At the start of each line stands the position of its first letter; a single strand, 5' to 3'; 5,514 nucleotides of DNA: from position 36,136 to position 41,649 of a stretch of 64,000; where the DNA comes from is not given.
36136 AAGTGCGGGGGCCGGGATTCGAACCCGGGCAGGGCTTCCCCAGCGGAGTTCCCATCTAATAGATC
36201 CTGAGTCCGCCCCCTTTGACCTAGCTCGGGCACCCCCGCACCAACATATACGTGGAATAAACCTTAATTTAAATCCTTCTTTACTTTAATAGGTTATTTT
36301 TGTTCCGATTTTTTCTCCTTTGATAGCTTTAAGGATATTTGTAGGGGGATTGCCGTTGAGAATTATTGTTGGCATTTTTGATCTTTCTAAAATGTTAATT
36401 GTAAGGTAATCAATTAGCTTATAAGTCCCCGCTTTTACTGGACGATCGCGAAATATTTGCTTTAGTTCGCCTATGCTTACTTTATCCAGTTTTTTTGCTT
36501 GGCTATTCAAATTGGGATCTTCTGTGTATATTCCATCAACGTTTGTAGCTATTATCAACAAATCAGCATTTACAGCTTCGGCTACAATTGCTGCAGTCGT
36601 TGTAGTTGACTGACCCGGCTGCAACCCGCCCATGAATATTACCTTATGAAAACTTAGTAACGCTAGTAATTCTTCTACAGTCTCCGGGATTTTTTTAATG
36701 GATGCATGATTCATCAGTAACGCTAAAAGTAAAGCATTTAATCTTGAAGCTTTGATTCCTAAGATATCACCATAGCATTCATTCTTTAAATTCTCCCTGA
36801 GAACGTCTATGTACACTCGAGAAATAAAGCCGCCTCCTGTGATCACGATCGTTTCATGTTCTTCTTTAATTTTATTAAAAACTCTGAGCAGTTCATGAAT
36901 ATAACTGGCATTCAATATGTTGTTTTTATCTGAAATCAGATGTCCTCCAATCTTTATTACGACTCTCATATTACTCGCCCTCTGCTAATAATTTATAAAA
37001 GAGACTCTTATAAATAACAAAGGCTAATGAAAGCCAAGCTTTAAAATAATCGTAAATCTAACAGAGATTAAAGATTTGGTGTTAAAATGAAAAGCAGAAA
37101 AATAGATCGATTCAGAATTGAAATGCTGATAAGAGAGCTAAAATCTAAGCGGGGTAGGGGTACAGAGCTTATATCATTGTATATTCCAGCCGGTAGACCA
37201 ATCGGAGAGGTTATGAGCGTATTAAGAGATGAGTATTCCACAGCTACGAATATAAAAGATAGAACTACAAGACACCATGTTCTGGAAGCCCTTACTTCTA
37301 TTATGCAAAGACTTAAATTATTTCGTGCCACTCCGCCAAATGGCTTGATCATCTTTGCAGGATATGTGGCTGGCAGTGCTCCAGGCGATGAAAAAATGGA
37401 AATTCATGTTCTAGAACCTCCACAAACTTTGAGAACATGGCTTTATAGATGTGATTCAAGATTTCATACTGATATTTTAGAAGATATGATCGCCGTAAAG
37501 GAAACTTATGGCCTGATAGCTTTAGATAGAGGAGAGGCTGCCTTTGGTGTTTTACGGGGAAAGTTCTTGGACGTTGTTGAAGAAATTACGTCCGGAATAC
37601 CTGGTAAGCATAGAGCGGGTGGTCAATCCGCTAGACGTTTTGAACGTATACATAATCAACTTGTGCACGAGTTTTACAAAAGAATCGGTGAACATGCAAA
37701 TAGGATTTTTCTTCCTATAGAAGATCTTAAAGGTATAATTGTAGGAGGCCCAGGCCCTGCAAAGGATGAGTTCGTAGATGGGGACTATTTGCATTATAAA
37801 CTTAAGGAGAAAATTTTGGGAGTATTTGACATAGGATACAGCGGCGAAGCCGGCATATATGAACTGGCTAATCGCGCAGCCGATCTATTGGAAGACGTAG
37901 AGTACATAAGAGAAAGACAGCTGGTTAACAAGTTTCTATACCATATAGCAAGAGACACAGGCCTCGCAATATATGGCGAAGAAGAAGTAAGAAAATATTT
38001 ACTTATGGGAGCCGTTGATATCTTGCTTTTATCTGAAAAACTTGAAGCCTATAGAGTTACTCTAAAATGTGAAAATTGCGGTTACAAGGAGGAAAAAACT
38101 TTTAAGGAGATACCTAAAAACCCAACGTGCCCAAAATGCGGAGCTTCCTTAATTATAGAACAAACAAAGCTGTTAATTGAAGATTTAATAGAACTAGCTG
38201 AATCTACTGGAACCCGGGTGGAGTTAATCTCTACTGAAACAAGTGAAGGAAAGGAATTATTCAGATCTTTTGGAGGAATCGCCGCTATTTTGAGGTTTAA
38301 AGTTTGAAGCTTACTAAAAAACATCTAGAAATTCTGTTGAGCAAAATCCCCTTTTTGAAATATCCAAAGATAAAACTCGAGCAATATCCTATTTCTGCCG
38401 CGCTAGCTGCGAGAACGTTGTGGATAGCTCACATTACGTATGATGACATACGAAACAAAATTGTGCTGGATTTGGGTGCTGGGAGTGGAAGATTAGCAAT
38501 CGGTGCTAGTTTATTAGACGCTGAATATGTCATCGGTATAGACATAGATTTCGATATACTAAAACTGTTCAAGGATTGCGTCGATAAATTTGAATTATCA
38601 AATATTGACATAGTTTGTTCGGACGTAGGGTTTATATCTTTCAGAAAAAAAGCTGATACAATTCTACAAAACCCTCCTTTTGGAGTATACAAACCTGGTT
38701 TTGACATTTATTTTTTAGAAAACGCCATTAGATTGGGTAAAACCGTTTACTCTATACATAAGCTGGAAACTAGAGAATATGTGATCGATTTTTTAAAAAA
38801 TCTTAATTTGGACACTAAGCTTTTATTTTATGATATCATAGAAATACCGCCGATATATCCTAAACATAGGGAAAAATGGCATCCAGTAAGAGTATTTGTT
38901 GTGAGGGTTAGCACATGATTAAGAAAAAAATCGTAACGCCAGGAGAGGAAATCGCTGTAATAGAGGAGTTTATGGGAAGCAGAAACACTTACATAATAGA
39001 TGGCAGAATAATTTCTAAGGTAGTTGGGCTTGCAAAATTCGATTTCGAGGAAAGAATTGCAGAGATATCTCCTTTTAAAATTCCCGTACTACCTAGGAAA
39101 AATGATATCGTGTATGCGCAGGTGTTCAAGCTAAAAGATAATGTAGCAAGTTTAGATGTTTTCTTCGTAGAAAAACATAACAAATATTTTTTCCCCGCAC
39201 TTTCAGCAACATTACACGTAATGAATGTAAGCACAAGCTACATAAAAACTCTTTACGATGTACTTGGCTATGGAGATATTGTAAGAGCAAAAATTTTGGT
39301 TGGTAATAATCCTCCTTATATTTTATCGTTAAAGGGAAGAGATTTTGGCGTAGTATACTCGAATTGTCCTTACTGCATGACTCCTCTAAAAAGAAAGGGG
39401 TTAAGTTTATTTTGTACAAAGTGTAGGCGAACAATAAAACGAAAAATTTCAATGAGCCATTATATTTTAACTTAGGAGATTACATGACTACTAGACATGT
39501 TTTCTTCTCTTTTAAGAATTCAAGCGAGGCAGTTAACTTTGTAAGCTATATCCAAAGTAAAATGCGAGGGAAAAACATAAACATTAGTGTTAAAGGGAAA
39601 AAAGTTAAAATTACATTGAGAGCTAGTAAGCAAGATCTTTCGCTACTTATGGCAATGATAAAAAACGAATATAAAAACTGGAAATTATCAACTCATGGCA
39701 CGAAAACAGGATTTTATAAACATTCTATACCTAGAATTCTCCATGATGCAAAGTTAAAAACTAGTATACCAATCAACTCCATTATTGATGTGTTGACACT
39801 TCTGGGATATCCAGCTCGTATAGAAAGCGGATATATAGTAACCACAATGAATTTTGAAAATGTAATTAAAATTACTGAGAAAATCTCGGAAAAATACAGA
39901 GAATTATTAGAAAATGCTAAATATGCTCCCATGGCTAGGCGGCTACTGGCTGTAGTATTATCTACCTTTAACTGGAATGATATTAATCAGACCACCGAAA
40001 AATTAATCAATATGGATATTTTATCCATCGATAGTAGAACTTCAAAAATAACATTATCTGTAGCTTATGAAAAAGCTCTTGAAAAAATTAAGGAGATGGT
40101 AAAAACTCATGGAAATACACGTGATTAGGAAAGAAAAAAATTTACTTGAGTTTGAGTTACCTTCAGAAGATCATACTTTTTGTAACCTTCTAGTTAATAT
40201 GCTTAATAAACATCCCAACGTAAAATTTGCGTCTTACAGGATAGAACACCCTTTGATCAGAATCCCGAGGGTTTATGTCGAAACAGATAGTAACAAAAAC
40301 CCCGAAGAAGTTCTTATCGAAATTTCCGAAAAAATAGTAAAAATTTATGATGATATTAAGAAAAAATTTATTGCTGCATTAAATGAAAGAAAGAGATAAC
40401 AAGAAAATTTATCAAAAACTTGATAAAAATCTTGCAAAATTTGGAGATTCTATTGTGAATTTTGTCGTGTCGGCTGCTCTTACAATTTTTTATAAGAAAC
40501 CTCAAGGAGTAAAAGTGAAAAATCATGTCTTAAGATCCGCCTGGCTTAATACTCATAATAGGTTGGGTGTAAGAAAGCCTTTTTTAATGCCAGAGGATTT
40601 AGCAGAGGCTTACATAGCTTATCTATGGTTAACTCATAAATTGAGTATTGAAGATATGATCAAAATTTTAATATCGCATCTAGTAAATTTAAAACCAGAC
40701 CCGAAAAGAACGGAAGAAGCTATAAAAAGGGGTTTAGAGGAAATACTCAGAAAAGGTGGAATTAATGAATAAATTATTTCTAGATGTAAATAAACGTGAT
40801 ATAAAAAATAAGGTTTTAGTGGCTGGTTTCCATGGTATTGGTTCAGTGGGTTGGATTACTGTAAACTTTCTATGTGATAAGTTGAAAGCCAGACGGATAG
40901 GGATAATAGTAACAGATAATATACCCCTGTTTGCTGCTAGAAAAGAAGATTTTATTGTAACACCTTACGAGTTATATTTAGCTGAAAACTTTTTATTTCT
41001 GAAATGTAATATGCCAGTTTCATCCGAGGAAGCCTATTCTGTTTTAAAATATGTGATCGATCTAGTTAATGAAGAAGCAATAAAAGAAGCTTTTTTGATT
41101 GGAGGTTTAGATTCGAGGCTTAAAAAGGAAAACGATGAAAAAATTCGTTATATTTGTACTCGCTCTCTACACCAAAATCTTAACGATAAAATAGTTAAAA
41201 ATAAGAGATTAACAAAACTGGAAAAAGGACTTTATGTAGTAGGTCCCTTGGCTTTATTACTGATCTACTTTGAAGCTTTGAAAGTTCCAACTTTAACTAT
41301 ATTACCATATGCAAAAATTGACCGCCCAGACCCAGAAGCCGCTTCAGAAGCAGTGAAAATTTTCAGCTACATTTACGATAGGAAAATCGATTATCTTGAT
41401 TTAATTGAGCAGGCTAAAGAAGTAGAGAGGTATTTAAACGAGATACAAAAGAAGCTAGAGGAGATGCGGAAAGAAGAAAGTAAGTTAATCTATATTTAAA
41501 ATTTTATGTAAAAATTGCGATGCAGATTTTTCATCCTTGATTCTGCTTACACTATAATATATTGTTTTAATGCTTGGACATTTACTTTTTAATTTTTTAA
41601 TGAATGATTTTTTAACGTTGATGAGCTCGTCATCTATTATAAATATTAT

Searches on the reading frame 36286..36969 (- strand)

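Call 42: search_protein_families(library=pfam, proteins=[window:36286-36969:-], max_evalue=0.001)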
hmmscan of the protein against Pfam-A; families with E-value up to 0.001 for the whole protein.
window:36286-36969:- (227 aa): 1 family
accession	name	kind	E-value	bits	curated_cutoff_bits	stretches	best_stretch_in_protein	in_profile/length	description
PF00696.33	AA_kinase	-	1.1e-32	114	24.9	1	1-205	1-234/234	Amino acid kinase family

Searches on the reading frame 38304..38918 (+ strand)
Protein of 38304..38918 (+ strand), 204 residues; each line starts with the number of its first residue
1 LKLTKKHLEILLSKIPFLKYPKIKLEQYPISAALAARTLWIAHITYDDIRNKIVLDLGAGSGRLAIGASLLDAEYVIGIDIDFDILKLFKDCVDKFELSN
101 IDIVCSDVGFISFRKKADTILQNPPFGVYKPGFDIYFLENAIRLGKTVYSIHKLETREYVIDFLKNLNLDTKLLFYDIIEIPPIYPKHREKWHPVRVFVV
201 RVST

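Call 42: search_protein_families(library=pfam, proteins=[window:38304-38918:+], max_evalue=0.001)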
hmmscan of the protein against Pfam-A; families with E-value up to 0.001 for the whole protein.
window:38304-38918:+ (204 aa): 7 families
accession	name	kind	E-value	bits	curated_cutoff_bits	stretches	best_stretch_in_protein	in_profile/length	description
PF05175.20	MTS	-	2e-08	34.5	23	1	43-127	26-109/170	Methyltransferase small domain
PF06325.19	PrmA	-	1.2e-07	32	22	1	51-100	162-211/296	Ribosomal protein L11 methyltransferase (PrmA)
PF13649.12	Methyltransf_25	-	1.2e-05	26.3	27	1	54-122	1-70/97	Methyltransferase domain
PF13847.12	Methyltransf_31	-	2.3e-05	24.6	27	1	51-125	4-83/145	Methyltransferase domain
PF03602.21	Cons_hypoth95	-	0.00027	21.1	24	1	47-167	38-165/182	Conserved hypothetical protein 95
PF02475.24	TRM5-TYW2_MTfase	-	0.00042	20.7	28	1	50-159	36-141/164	TRM5/TYW2 methyltransferase domain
PF02390.23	Methyltransf_4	-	0.00098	19.1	24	0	51-108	2-60/173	Putative methyltransferase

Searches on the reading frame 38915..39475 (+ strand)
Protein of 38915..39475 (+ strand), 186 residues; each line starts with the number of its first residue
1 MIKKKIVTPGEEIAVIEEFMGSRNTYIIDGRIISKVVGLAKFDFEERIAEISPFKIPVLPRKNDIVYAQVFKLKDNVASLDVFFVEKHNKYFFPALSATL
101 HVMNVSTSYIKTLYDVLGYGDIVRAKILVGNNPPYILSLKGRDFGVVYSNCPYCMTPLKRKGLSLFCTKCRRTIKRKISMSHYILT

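Call 42: search_protein_families(library=pfam, proteins=[window:38915-39475:+], max_evalue=0.001)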
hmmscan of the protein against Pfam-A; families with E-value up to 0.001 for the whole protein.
window:38915-39475:+ (186 aa): 2 families
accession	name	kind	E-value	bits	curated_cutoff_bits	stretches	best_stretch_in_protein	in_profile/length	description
PF14382.12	ECR1_N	-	7.5e-10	38.9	27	1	6-39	1-34/38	Exosome complex exonuclease RRP4 N-terminal region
PF22625.2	ECR1_N_2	-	6.7e-05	23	27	1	5-54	2-50/51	Exosome RNA binding protein RRP4 N-terminal domain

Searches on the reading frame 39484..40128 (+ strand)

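Call 42: search_protein_families(library=pfam, proteins=[window:39484-40128:+], max_evalue=0.001)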
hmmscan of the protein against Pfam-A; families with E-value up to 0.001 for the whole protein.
window:39484-40128:+ (214 aa): 1 family
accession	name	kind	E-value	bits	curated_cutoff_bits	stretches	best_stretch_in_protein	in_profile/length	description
PF09840.14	DUF2067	-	1.9e-22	80.2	24.9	1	8-199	1-186/187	Uncharacterized protein conserved in archaea (DUF2067)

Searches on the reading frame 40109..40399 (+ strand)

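Call 42: search_protein_families(library=pfam, proteins=[window:40109-40399:+], max_evalue=0.001)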
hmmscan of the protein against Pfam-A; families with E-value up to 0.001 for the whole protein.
window:40109-40399:+ (96 aa): 1 family
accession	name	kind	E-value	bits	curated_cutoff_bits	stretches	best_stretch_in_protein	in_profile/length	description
PF13656.11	RNA_pol_L_2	-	2.2e-22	79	27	1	13-85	2-74/75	RNA polymerase Rpb3/Rpb11 dimerisation domain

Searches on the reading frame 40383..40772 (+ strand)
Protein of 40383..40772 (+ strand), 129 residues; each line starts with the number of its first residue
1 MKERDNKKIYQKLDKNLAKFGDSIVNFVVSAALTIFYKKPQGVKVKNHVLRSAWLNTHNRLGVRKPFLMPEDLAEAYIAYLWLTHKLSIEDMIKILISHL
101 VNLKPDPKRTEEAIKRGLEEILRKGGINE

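Call 42: search_protein_families(library=pfam, proteins=[window:40383-40772:+], max_evalue=0.001)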
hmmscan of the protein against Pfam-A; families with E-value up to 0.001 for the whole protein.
window:40383-40772:+ (129 aa): 1 family
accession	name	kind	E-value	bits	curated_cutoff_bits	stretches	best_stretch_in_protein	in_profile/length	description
PF11469.13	Ribonucleas_3_2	-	5.3e-20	72.5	25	1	15-121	1-109/119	Ribonuclease III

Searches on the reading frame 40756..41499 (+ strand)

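Call 42: search_protein_families(library=pfam, proteins=[window:40756-41499:+], max_evalue=0.001)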
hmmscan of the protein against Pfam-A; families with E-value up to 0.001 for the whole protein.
window:40756-41499:+ (247 aa): 1 family
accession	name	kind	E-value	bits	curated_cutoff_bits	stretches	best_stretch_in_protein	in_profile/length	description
PF09754.15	PAC2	-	1.4e-29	103.9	25.8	1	21-230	1-214/215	PAC2 family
